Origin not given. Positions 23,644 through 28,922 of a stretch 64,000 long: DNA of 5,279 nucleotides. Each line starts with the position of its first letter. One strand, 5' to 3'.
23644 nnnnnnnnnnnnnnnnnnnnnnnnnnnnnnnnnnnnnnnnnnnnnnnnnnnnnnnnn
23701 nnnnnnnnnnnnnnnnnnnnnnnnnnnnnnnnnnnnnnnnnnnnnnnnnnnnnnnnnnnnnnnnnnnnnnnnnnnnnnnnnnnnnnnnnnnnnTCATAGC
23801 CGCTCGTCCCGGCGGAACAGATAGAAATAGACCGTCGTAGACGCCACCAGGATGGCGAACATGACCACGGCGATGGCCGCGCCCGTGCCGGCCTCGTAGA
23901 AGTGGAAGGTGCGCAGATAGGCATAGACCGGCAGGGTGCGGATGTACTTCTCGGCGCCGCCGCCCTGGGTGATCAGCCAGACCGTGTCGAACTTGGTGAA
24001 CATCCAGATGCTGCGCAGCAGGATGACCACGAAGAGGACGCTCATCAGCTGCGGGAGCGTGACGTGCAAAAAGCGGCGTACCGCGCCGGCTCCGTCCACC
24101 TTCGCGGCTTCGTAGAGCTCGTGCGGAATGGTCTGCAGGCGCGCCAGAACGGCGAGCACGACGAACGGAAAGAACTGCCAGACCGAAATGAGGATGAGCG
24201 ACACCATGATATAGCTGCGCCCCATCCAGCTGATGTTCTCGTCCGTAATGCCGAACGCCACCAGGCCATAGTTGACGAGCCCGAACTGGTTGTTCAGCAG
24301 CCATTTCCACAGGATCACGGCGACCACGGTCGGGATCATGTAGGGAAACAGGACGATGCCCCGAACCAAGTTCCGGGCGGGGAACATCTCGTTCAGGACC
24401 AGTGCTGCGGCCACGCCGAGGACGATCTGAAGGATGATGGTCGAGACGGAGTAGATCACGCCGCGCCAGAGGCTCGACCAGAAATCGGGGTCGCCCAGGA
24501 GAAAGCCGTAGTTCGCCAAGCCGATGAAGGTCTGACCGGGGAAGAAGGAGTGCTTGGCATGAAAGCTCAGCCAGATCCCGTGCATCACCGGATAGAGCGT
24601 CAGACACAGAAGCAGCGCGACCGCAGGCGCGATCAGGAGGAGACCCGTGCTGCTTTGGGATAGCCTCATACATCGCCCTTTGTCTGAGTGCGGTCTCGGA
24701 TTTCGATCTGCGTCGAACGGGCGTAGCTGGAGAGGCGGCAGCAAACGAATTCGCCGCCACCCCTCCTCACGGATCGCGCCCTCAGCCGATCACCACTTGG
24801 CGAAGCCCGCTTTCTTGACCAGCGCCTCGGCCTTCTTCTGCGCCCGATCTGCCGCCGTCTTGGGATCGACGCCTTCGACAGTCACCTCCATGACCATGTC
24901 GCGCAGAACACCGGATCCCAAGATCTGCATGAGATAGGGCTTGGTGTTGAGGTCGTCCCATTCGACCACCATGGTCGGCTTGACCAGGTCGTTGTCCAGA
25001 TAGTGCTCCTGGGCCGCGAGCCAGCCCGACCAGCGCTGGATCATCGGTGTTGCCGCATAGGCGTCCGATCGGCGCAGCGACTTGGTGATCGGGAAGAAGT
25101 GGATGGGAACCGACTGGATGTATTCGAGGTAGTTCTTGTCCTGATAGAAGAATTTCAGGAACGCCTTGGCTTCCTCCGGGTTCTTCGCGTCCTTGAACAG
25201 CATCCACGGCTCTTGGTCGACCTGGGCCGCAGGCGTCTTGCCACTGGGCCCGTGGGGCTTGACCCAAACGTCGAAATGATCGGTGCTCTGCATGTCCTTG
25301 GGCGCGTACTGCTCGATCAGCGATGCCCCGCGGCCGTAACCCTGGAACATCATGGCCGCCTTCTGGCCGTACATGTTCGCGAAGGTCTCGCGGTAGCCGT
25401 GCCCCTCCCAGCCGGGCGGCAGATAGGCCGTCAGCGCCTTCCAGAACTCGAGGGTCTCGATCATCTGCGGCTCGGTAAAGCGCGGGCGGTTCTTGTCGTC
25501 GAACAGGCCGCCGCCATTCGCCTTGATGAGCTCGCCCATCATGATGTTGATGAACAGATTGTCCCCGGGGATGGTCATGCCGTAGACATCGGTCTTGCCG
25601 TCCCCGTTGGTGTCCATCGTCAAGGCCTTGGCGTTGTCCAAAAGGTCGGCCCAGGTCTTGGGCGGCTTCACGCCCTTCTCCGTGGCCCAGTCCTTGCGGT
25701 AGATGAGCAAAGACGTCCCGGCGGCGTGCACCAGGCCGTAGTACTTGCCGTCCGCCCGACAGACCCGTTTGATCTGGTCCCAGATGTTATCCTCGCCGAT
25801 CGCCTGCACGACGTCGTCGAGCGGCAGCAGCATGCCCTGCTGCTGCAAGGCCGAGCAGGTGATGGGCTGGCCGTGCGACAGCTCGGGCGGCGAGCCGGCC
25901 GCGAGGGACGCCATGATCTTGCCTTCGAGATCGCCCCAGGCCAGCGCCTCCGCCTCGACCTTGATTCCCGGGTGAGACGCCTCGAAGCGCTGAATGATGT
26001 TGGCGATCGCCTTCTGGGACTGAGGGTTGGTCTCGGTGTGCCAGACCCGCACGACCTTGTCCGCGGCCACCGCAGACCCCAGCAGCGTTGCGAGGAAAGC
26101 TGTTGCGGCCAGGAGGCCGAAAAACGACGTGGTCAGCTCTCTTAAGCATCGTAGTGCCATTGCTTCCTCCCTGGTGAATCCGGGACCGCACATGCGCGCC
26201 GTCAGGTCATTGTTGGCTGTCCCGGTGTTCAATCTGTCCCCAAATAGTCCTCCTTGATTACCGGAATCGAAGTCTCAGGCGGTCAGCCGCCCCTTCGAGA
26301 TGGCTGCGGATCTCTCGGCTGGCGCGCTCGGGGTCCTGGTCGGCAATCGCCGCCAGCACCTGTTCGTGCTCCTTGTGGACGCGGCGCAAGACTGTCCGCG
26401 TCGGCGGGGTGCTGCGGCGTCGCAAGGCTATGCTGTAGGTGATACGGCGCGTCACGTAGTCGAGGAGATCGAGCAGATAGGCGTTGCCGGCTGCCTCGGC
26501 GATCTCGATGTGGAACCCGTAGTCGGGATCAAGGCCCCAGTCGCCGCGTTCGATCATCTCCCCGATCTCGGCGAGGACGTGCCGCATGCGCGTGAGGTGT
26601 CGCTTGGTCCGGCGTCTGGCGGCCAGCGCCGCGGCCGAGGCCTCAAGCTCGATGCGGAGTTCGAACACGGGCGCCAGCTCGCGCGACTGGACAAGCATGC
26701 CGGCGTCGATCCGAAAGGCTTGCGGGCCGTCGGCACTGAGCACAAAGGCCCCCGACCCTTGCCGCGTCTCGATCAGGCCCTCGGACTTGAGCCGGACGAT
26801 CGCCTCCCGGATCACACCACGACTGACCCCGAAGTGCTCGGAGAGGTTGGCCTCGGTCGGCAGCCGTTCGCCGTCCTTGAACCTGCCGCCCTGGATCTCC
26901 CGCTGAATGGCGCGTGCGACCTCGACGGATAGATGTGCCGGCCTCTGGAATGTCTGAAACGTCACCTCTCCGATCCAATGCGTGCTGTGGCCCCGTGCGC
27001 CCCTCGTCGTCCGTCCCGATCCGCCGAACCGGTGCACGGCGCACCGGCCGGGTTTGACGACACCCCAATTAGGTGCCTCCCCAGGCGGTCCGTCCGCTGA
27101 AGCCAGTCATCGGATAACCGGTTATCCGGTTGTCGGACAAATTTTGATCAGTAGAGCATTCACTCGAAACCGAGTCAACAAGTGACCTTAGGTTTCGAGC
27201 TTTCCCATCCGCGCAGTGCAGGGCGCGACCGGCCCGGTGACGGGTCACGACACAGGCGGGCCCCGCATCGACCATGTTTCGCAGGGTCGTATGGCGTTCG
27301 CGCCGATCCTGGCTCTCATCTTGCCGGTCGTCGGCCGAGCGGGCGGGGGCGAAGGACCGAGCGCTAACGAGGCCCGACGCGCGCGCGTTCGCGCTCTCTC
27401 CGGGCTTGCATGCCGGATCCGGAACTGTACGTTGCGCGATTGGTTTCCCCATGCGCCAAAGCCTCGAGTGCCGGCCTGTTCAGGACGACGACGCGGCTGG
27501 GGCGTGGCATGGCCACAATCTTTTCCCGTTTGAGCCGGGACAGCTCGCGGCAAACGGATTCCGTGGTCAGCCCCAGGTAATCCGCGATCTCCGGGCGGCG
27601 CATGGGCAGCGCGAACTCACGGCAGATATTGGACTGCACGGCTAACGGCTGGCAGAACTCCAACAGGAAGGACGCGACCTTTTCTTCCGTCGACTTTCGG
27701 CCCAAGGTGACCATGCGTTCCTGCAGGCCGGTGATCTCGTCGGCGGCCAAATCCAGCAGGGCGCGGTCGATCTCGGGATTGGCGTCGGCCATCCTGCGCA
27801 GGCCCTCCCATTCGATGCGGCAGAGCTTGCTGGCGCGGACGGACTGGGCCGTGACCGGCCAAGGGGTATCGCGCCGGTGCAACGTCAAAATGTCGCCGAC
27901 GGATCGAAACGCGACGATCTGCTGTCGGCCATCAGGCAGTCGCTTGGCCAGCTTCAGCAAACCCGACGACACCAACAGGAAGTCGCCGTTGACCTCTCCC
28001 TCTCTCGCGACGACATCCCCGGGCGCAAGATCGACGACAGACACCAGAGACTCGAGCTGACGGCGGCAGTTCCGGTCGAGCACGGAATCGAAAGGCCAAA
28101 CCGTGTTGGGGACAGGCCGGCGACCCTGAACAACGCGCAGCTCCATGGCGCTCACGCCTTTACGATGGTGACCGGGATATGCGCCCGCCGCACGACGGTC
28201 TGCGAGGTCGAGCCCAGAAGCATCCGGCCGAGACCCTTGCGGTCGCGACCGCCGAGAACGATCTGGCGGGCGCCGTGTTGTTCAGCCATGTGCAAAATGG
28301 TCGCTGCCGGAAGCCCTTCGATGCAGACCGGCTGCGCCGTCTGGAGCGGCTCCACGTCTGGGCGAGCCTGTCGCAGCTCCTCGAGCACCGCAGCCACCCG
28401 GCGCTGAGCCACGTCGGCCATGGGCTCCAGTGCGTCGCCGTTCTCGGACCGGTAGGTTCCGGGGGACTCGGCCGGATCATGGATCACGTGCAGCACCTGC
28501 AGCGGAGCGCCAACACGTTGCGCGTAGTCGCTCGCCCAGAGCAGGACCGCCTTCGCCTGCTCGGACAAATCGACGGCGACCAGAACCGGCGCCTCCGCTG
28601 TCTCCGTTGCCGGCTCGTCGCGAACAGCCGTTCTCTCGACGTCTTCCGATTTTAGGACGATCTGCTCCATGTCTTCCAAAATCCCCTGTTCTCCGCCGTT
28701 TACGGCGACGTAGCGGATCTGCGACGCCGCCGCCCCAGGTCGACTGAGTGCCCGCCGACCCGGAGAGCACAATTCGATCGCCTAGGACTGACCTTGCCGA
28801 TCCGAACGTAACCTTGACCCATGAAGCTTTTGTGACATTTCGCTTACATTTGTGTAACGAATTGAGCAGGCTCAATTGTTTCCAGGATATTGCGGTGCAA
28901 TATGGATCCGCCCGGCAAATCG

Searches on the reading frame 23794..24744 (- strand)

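Call 73: search_protein_families(library=pfam, proteins=[window:23794-24744:-], max_evalue=0.0001)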
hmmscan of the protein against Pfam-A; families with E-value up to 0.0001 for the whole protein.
window:23794-24744:- (316 aa): 1 family
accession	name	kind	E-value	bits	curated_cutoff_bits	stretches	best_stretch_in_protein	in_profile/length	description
PF00528.27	BPD_transp_1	-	4.1e-22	79.2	26.4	1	107-312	2-181/184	Binding-protein-dependent transport system inner membrane component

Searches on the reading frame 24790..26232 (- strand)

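Call 73: search_protein_families(library=pfam, proteins=[window:24790-26232:-], max_evalue=0.0001)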
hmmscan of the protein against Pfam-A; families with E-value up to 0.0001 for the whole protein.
window:24790-26232:- (480 aa): 2 families
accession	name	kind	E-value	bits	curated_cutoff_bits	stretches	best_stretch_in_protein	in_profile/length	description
PF13416.11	SBP_bac_8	-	6.4e-37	128.3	27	1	79-396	2-275/279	Bacterial extracellular solute-binding protein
PF01547.30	SBP_bac_1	-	5e-34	119.1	26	1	71-367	3-305/307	Bacterial extracellular solute-binding protein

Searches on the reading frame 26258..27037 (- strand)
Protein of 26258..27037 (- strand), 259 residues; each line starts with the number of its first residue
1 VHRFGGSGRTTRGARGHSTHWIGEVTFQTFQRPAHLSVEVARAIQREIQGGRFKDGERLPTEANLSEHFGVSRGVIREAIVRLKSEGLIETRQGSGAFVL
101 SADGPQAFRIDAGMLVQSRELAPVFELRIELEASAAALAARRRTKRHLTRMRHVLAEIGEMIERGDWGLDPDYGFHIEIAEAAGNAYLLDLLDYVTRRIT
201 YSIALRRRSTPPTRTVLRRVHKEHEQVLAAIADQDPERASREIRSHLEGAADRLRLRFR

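Call 73: search_protein_families(library=pfam, proteins=[window:26258-27037:-], max_evalue=0.0001)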
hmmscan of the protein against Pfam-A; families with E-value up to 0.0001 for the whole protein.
window:26258-27037:- (259 aa): 3 families
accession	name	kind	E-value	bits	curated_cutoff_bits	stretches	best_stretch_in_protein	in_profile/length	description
PF07729.17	FCD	-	7.8e-26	91.4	24.3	1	124-248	2-124/125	FCD domain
PF00392.27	GntR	-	3.7e-20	71.8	27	1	37-99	2-64/64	Bacterial regulatory proteins, gntR family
PF14502.12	HTH_41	-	1e-05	25.3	25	1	54-90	1-37/48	Helix-turn-helix domain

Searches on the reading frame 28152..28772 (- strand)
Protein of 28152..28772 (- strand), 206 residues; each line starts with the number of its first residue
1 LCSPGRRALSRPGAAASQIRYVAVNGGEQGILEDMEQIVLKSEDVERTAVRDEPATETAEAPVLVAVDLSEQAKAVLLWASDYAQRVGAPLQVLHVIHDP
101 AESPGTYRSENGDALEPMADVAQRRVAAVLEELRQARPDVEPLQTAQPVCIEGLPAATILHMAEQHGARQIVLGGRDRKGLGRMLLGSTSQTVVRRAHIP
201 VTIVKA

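Call 3: search_protein_families(library=pfam, proteins=[window:28152-28772:-], max_evalue=0.01)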
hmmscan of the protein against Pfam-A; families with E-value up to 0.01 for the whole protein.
window:28152-28772:- (206 aa): 1 family
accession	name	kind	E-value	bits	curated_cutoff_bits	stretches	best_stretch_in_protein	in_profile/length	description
PF00582.32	Usp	-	4.2e-28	99.1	24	1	62-205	4-141/141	Universal stress protein family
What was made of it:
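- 28152..28772 (-): Universal stress protein. Pfam Usp E 4e-28 (call 3).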

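Call 4: search_protein_families(library=ncbifam, proteins=[window:28152-28772:-], max_evalue=0.01)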
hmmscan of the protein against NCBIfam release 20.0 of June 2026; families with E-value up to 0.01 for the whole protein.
window:28152-28772:- (206 aa): 4 families
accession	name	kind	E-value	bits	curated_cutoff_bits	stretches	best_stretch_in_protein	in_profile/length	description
NF008380.0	PRK11175.1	equivalog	8.1e-05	21.7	227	1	147-204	242-299/313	universal stress protein UspE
NF011581.0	PRK15005.1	equivalog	0.0001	22.5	166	1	142-205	82-144/144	universal stress protein UspF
NF012000.0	PRK15456.1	equivalog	0.00096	19.2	189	1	159-205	97-142/142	universal stress protein UspG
NF038185.1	KdpD_non_kinase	exception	0.0045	16.3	550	0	54-204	239-370/373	KdpD-like non-kinase potassium sensor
